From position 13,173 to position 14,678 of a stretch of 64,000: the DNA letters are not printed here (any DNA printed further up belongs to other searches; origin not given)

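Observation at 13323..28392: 15 kb nine-gene envelope operon mixing ABC-importer parts with efflux-type adaptors, and no ATPase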

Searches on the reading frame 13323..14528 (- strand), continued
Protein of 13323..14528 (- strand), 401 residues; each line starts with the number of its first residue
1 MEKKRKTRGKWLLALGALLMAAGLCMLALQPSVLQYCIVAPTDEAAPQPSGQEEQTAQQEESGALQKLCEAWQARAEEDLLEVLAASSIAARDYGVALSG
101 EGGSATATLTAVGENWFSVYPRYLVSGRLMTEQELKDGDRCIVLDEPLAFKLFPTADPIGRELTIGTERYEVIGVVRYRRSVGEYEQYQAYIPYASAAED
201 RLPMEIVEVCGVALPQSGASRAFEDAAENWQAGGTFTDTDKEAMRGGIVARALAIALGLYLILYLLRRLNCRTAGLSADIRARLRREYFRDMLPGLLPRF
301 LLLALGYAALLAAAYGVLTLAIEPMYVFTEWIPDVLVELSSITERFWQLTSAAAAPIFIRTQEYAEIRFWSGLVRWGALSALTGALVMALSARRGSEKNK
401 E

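Call 69: find_homologous_proteins(query=A11)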
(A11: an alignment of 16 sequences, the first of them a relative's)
Query A11 (16 sequences) (405 aa, profile of the alignment): 192 proteins with E <= 0.001 among 8000 candidates; the best 120 are listed.
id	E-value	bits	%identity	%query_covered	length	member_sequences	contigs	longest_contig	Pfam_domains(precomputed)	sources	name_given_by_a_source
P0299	4.3e-122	425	100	100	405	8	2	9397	PF12704.15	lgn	-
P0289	5.7e-116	405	20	83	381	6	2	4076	PF12704.15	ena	-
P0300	2.0e-111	390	20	83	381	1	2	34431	PF12704.15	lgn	-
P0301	2.3e-109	383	23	73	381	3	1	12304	PF12704.15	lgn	-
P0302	5.3e-105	369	22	50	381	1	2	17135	PF12704.15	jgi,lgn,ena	-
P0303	3.1e-103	363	21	83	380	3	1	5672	PF12704.15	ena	-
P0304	8.4e-101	355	30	73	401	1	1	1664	PF12704.15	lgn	-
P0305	1.5e-91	325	42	97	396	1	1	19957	PF12704.15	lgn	-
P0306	2.0e-90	321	30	97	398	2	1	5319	PF12704.15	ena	-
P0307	5.1e-89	317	31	99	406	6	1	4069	PF12704.15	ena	-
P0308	1.6e-85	305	40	98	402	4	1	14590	PF12704.15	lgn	-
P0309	8.3e-83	296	29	99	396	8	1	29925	PF12704.15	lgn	-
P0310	7.3e-23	99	33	17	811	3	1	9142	PF02687.28,PF12704.15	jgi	jgi:predicted permease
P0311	4.0e-15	73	22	20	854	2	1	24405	PF02687.28,PF12704.15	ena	-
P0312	6.8e-15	73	27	20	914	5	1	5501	PF02687.28,PF12704.15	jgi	jgi:predicted permease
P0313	9.6e-15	72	22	31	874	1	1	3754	PF02687.28,PF12704.15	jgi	jgi:predicted permease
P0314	1.6e-14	71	-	-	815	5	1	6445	PF02687.28,PF12704.15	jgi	jgi:macrolide transport system ATP-binding/permease protein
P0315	5.4e-14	70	30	29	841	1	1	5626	PF02687.28,PF12704.15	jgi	jgi:predicted permease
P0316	1.9e-13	68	24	13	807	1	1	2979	PF02687.28,PF12704.15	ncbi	-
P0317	2.3e-13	67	-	-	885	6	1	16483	PF02687.28,PF12704.15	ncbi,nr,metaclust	ncbi:MAG: hypothetical protein AMS19_08275 [Gemmatimonas sp. SG8_23]|nr:MAG: hypothetical protein AM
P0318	2.4e-13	67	30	24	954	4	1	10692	PF02687.28,PF12704.15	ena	-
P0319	2.7e-13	67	31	16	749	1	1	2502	PF02687.28,PF12704.15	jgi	jgi:predicted permease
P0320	9.2e-13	65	24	27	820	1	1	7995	PF02687.28,PF12704.15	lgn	-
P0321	9.6e-13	65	-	-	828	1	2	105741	PF02687.28,PF12704.15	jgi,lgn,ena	-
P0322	1.0e-12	65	33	13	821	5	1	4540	PF02687.28,PF12704.15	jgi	jgi:predicted permease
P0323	1.8e-12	65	26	13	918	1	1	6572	PF02687.28,PF12704.15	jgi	jgi:predicted permease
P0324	2.2e-12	64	26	16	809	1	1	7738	PF02687.28,PF12704.15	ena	-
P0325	2.4e-12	64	27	30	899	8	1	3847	PF02687.28,PF12704.15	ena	-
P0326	2.9e-12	64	28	19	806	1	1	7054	PF02687.28,PF12704.15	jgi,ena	-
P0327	3.6e-12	64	27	18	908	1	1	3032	PF02687.28,PF12704.15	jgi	jgi:predicted permease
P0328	4.9e-12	63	24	19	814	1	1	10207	PF02687.28,PF12704.15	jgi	jgi:predicted permease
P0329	1.6e-11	61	41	8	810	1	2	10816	PF02687.28,PF12704.15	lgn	-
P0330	1.7e-11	61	24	19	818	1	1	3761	PF02687.28,PF12704.15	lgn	-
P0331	2.4e-11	61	31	19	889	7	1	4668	PF02687.28,PF12704.15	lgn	-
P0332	2.4e-11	61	28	17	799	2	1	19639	PF02687.28,PF12704.15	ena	-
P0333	2.9e-11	61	24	25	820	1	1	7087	PF02687.28,PF12704.15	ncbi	-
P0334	3.6e-11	60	25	30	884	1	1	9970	PF02687.28,PF12704.15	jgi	jgi:predicted permease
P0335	3.6e-11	60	35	8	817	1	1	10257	PF02687.28,PF12704.15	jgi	jgi:predicted permease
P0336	3.8e-11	60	-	-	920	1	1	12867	PF02687.28,PF12704.15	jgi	jgi:predicted permease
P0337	4.5e-11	60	31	14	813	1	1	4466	PF02687.28,PF12704.15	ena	-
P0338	5.9e-11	60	-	-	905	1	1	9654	PF02687.28,PF12704.15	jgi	jgi:predicted permease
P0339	6.5e-11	59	26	27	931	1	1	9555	PF02687.28,PF12704.15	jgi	jgi:predicted permease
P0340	1.5e-10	58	27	44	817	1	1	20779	PF02687.28,PF12704.15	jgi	jgi:predicted permease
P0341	2.3e-10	58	23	32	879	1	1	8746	PF02687.28,PF12704.15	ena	-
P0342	2.3e-10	58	20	32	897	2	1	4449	PF02687.28,PF12704.15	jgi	jgi:predicted permease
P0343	2.5e-10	58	-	-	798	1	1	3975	PF02687.28,PF12704.15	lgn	-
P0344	2.5e-10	58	45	10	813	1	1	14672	PF02687.28,PF12704.15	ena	-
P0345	2.5e-10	57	-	-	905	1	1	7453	PF02687.28,PF12704.15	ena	-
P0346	3.4e-10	57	26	14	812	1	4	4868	PF02687.28,PF12704.15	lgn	-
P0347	3.6e-10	57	30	14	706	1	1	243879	PF02687.28,PF12704.15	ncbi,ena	-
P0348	4.4e-10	57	27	26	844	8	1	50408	PF02687.28,PF12704.15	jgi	-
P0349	4.7e-10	57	24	20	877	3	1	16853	PF02687.28,PF12704.15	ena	-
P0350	6.2e-10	56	20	49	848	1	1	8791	PF02687.28,PF12704.15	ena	-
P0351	6.3e-10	56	27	17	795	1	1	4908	PF02687.28,PF12704.15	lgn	-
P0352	7.3e-10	56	32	11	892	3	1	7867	PF02687.28,PF12704.15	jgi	jgi:macrolide transport system ATP-binding/permease protein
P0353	8.0e-10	56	27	16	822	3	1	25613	PF02687.28,PF12704.15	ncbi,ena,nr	ncbi:MAG: ABC transporter permease [Acidobacteria bacterium]|nr:MAG: ABC transporter permease [Acido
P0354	8.2e-10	56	24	23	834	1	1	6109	PF02687.28,PF12704.15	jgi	jgi:predicted permease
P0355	8.5e-10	56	-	-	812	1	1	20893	PF02687.28,PF12704.15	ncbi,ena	-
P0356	1.1e-9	55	-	-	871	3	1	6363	PF02687.28,PF12704.15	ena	-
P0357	1.1e-9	55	-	-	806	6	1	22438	PF02687.28,PF12704.15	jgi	jgi:putative ABC transport system permease protein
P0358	1.9e-9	55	-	-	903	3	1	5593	PF02687.28,PF12704.15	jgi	jgi:predicted permease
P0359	2.1e-9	54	24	19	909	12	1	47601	PF02687.28,PF12704.15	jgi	jgi:predicted permease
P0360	2.8e-9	54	33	10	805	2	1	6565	PF02687.28,PF12704.15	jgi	-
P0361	3.2e-9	54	31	10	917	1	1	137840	PF02687.28,PF12704.15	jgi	jgi:predicted permease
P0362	3.2e-9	54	24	20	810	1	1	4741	PF02687.28,PF12704.15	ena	-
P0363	3.3e-9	54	25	37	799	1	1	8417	PF02687.28,PF12704.15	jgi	-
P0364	3.5e-9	54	24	17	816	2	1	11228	PF02687.28,PF12704.15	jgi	jgi:macrolide transport system ATP-binding/permease protein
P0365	3.8e-9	54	32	17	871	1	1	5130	PF02687.28,PF12704.15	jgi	-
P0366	4.8e-9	53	19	32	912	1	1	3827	PF02687.28,PF12704.15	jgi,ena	-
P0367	5.1e-9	53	20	42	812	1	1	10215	PF02687.28,PF12704.15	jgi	jgi:putative ABC transport system permease protein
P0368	8.4e-9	52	27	24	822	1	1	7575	PF02687.28,PF12704.15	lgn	-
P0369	9.4e-9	52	30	17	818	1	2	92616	PF02687.28,PF12704.15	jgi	jgi:predicted permease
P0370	9.7e-9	52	22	47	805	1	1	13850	PF02687.28,PF12704.15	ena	-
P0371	1.1e-8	52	-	-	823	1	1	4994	PF02687.28,PF12704.15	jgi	jgi:putative ABC transport system permease protein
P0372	1.1e-8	52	29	13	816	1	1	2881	PF02687.28,PF12704.15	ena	-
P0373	1.2e-8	52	26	14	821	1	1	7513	PF02687.28,PF12704.15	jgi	jgi:predicted permease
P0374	1.4e-8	52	27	13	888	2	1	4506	PF02687.28,PF12704.15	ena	-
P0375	1.4e-8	52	-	-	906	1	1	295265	PF02687.28,PF12704.15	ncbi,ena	-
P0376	1.4e-8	52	40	9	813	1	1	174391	PF02687.28,PF12704.15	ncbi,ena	-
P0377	1.6e-8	52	27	21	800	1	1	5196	PF02687.28,PF12704.15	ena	-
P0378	1.6e-8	52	33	11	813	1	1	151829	PF02687.28,PF12704.15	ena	-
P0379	1.7e-8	51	25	19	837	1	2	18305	PF02687.28,PF12704.15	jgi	jgi:predicted permease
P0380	1.7e-8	51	24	25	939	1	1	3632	PF02687.28,PF12704.15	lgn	-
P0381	2.1e-8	51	33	13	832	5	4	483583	PF02687.28,PF12704.15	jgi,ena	-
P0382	2.1e-8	51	-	-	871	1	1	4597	PF02687.28,PF12704.15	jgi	jgi:putative ABC transport system permease protein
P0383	2.8e-8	51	34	19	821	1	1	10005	PF02687.28,PF12704.15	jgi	jgi:putative ABC transport system permease protein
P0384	3.0e-8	51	-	-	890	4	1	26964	PF02687.28,PF12704.15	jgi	jgi:putative ABC transport system permease protein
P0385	4.6e-8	50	22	41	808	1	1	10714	PF02687.28,PF12704.15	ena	-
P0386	5.2e-8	50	23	19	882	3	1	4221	PF02687.28,PF12704.15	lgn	-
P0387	7.5e-8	49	27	21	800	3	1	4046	PF02687.28,PF12704.15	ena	-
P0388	7.9e-8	49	30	20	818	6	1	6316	PF02687.28,PF12704.15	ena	-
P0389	1.0e-7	49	-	-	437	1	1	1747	PF02687.28,PF12704.15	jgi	jgi:predicted permease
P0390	1.1e-7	49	-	-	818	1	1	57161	PF02687.28,PF12704.15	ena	-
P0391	1.3e-7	49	-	-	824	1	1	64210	PF02687.28,PF12704.15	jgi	jgi:putative ABC transport system permease protein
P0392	1.4e-7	48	29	27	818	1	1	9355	PF02687.28,PF12704.15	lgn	-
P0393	1.6e-7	48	24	18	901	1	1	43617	PF02687.28,PF12704.15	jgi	jgi:predicted permease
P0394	1.7e-7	48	24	31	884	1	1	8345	PF02687.28,PF12704.15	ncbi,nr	ncbi:MAG TPA: ADOP family duplicated permease [Acidobacteriaceae bacterium]|nr:ADOP family duplicate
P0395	2.7e-7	47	25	23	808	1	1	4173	PF02687.28,PF12704.15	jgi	jgi:predicted permease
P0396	2.9e-7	47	26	25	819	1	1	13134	PF02687.28,PF12704.15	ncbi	ncbi:MAG: ABC transporter permease [Chthoniobacterales bacterium]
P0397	3.1e-7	47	-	-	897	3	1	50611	PF02687.28,PF12704.15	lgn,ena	-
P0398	3.6e-7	47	-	-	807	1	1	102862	PF02687.28,PF12704.15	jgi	jgi:putative ABC transport system permease protein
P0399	3.7e-7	47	32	8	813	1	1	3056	PF02687.28,PF12704.15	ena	-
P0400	3.7e-7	47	-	-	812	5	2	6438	PF02687.28,PF12704.15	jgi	jgi:putative ABC transport system permease protein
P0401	3.8e-7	47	38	8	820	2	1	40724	PF02687.28,PF12704.15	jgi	jgi:predicted permease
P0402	3.8e-7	47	28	17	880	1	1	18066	PF02687.28,PF12704.15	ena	-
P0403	4.5e-7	47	30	17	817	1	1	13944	PF02687.28,PF12704.15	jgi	jgi:putative ABC transport system permease protein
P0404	5.3e-7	47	24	17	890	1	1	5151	PF02687.28,PF12704.15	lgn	-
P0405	5.3e-7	47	20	20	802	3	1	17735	PF02687.28,PF12704.15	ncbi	-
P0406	6.1e-7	46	29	21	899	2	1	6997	PF02687.28,PF12704.15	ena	-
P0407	6.4e-7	46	24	14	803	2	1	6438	PF02687.28,PF12704.15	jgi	jgi:putative ABC transport system permease protein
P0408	6.5e-7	46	-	-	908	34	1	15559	PF02687.28,PF12704.15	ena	-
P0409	7.0e-7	46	-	-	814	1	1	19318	PF02687.28,PF12704.15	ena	-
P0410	9.6e-7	46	-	-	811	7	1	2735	PF02687.28,PF12704.15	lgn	-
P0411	1.4e-6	45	-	-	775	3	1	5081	PF02687.28,PF12704.15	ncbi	ncbi:MAG: ABC transporter permease, partial [Blastocatellia bacterium]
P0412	1.4e-6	45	40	9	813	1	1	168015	PF02687.28,PF12704.15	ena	-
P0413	1.5e-6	45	27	19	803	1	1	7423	PF02687.28,PF12704.15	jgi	jgi:predicted permease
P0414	1.6e-6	45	-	-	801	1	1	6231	PF02687.28,PF12704.15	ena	-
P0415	1.7e-6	45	28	20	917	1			PF02687.28,PF12704.15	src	-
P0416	1.7e-6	45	-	-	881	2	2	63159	PF02687.28,PF12704.15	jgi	-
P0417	1.7e-6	45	-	-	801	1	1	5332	PF02687.28,PF12704.15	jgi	jgi:putative ABC transport system permease protein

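Call 70: find_encoding_contigs(protein=P0300, flank=10000, max_places=1)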
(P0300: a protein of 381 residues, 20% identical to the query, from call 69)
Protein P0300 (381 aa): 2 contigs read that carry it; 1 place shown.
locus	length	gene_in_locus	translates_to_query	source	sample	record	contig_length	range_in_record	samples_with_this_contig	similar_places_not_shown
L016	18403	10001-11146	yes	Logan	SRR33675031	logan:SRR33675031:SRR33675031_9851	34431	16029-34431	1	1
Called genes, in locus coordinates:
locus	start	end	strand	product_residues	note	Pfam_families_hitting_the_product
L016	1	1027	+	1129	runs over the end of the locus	PF04313:HSDR_N, PF04851:ResIII, PF18766:SWI2_SNF2, PF22679:T1R_D3-like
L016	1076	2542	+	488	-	PF01610:DDE_Tnp_ISL3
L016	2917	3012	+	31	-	-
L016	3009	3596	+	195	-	PF07638:Sigma70_ECF (weak), PF04542:Sigma70_r2, PF08281:Sigma70_r4_2, PF04545:Sigma70_r4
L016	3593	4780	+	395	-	-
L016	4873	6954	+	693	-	-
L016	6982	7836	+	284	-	PF00528:BPD_transp_1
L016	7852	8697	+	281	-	PF00528:BPD_transp_1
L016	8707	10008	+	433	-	-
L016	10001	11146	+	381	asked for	PF12704:MacB_PCD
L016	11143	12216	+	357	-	PF00364:Biotin_lipoyl (faint)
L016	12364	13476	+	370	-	-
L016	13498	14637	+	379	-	-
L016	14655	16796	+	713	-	-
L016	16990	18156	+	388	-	-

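Call 71: find_encoding_contigs(protein=P0305, flank=10000, max_places=1)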
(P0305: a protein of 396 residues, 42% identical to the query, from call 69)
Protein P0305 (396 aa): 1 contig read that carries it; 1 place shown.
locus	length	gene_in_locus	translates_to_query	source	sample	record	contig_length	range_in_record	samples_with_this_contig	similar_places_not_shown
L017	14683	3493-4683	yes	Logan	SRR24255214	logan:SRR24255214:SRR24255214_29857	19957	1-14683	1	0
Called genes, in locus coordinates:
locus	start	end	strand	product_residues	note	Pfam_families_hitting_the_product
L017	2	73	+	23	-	?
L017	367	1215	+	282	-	PF00528:BPD_transp_1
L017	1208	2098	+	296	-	PF00528:BPD_transp_1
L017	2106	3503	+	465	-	PF25919:BSH_CusB (weak)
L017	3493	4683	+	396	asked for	PF12704:MacB_PCD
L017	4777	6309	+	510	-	-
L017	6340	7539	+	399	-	PF13793:Pribosyltran_N, PF00156:Pribosyltran, PF14572:Pribosyl_synth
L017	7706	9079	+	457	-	-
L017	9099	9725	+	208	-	PF02397:Bac_transf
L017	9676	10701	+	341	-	PF00534:Glycos_transf_1, PF13692:Glyco_trans_1_4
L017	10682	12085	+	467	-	-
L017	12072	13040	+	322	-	PF00535:Glycos_transf_2, PF10111:Glyco_tranf_2_2, PF13641:Glyco_tranf_2_3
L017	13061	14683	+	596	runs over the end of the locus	PF00884:Sulfatase, PF01663:Phosphodiest (faint), PF00884:Sulfatase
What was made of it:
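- Start/stop overlaps between the adaptor and MacB-like genes are also kept there (calls 70, 71).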

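Call 72: find_encoding_contigs(protein=P0309, flank=10000, max_places=1)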
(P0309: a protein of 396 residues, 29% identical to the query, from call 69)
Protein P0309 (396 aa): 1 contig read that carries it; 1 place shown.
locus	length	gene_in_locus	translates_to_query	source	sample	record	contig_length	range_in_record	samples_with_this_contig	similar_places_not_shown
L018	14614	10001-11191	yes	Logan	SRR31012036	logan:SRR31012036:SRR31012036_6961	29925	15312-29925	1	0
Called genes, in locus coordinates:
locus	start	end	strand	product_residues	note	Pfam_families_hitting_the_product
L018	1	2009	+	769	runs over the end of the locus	PF13416:SBP_bac_8 (weak)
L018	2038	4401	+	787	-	PF01547:SBP_bac_1 (faint)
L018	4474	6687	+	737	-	-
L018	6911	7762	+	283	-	PF00528:BPD_transp_1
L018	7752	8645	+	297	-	PF00528:BPD_transp_1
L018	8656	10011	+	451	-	-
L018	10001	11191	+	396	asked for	PF12704:MacB_PCD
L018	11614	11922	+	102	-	PF00338:Ribosomal_S10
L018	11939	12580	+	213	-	PF00297:Ribosomal_L3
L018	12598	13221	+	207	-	PF00573:Ribosomal_L4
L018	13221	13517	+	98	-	PF00276:Ribosomal_L23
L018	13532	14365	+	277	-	PF00181:Ribosomal_L2_N, PF03947:Ribosomal_L2_C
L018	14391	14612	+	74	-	?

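Call 76: search_protein_families(library=pfam, proteins=[P0199, L016:3593-4780:+, L016:4873-6954:+, L016:11143-12216:+, L016:12364-13476:+, L016:13498-14637:+, L016:14655-16796:+, L016:16990-18156:+, L017:4777-6309:+, L017:7706-9079:+], max_evalue=0.01)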
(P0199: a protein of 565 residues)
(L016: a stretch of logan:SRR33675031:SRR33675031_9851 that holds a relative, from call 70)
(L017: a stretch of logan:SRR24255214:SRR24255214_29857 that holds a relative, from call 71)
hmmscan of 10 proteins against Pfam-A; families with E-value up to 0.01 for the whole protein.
P0199 (565 aa): 2 families
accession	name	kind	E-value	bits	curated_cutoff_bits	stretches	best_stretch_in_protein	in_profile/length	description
PF12704.14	MacB_PCD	-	2.8e-14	54.3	27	1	58-214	40-193/207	MacB-like periplasmic core domain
PF13530.11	SCP2_2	-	2.3e-08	35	23.2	1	473-532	13-75/105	Sterol carrier protein domain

L016:3593-4780:+ (395 aa): 2 families
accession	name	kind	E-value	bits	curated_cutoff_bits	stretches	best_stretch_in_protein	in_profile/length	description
PF13786.12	DUF4179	-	0.00043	21.1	30.1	1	49-122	7-88/94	Domain of unknown function (DUF4179)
PF18705.7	DUF5643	-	0.01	16.3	34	0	277-381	5-96/115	Family of unknown function (DUF5643)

L016:4873-6954:+ (693 aa): 0 families

L016:11143-12216:+ (357 aa): 5 families
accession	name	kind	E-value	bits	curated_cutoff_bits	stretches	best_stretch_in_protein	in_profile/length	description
PF13437.12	HlyD_3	-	6.2e-13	49.9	22.2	1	238-333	2-96/106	HlyD family secretion protein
PF00364.28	Biotin_lipoyl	-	1.4e-06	28.5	22.1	0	201-221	15-34/73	Biotin-requiring enzyme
PF16576.10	HlyD_D23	-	6.3e-06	26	30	1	238-310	111-185/214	Barrel-sandwich domain of CusB or HlyD membrane-fusion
PF13533.13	Biotin_lipoyl_2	-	0.00085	19.5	29.8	1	201-222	9-30/32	Biotin-lipoyl like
PF09378.16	HAS-barrel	-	0.00099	19.6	25.2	1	278-337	21-73/90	HAS barrel domain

L016:12364-13476:+ (370 aa): 0 families

L016:13498-14637:+ (379 aa): 0 families

L016:14655-16796:+ (713 aa): 2 families
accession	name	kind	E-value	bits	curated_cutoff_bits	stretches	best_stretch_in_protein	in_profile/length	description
PF01547.30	SBP_bac_1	-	0.0012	19.4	26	1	320-574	17-301/307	Bacterial extracellular solute-binding protein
PF16326.10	ABC_tran_CTD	-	0.0027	18.3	32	1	594-646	9-64/69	ABC transporter C-terminal domain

L016:16990-18156:+ (388 aa): 0 families

L017:4777-6309:+ (510 aa): 2 families
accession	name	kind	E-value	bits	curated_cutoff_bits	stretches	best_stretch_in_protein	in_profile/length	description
PF17936.7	Big_6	-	5.5e-05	23.8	27.6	0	233-281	14-58/83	Bacterial Ig domain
PF13715.12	CarbopepD_reg_2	-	0.0058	17.1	32.2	0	230-284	32-83/88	CarboxypepD_reg-like domain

L017:7706-9079:+ (457 aa): 0 families
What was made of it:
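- Some family members carry a C-terminal SCP2 domain instead of anything ATPase-related (call 76).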

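Call 80: find_encoding_contigs(protein=P0302, flank=10000, max_places=1)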
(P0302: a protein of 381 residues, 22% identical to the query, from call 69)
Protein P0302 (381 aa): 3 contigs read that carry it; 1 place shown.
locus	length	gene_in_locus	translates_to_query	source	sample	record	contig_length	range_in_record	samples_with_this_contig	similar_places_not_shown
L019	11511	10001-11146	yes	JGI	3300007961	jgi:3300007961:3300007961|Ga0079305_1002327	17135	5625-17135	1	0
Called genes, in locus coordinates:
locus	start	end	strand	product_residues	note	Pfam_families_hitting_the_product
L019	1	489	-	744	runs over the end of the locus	-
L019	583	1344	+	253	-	PF00072:Response_reg, PF04397:LytTR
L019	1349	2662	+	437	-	PF14501:HATPase_c_5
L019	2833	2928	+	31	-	-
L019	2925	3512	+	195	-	PF07638:Sigma70_ECF (weak), PF04542:Sigma70_r2, PF08281:Sigma70_r4_2, PF04545:Sigma70_r4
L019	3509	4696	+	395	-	-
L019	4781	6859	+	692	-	-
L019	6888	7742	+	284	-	PF00528:BPD_transp_1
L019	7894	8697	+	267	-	PF00528:BPD_transp_1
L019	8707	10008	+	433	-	-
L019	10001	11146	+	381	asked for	PF12704:MacB_PCD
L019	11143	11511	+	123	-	?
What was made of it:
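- An ECF sigma plus a DUF4179 anti-sigma lie directly upstream in L016 and L019 (calls 70, 76, 80).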

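Call 81: find_encoding_contigs(protein=P0308, flank=10000, max_places=1)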
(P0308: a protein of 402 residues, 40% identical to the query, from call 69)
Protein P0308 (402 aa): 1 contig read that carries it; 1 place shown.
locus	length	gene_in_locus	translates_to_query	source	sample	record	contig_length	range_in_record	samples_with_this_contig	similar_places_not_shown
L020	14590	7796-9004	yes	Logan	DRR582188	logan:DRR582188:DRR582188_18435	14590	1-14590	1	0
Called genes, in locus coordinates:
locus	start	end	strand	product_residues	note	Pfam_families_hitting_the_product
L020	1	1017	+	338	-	?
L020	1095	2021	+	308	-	PF14257:DUF4349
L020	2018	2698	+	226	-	PF04402:SIMPL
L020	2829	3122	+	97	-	-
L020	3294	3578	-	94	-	PF01016:Ribosomal_L27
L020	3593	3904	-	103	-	PF04327:Peptidase_Prp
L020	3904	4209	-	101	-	PF00829:Ribosomal_L21p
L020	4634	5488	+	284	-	PF00528:BPD_transp_1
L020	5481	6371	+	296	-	PF00528:BPD_transp_1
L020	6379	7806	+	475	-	-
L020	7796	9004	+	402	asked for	PF12704:MacB_PCD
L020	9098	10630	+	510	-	-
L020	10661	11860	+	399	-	PF13793:Pribosyltran_N, PF00156:Pribosyltran, PF14572:Pribosyl_synth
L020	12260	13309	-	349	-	PF01408:GFO_IDH_MocA, PF22725:GFO_IDH_MocA_C3, PF02894:GFO_IDH_MocA_C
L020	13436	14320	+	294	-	PF00892:EamA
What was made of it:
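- One clade (L017, L020) has no adjacent receptor gene at all (calls 71, 81). One clade lacks an adjacent receptor (call 81).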
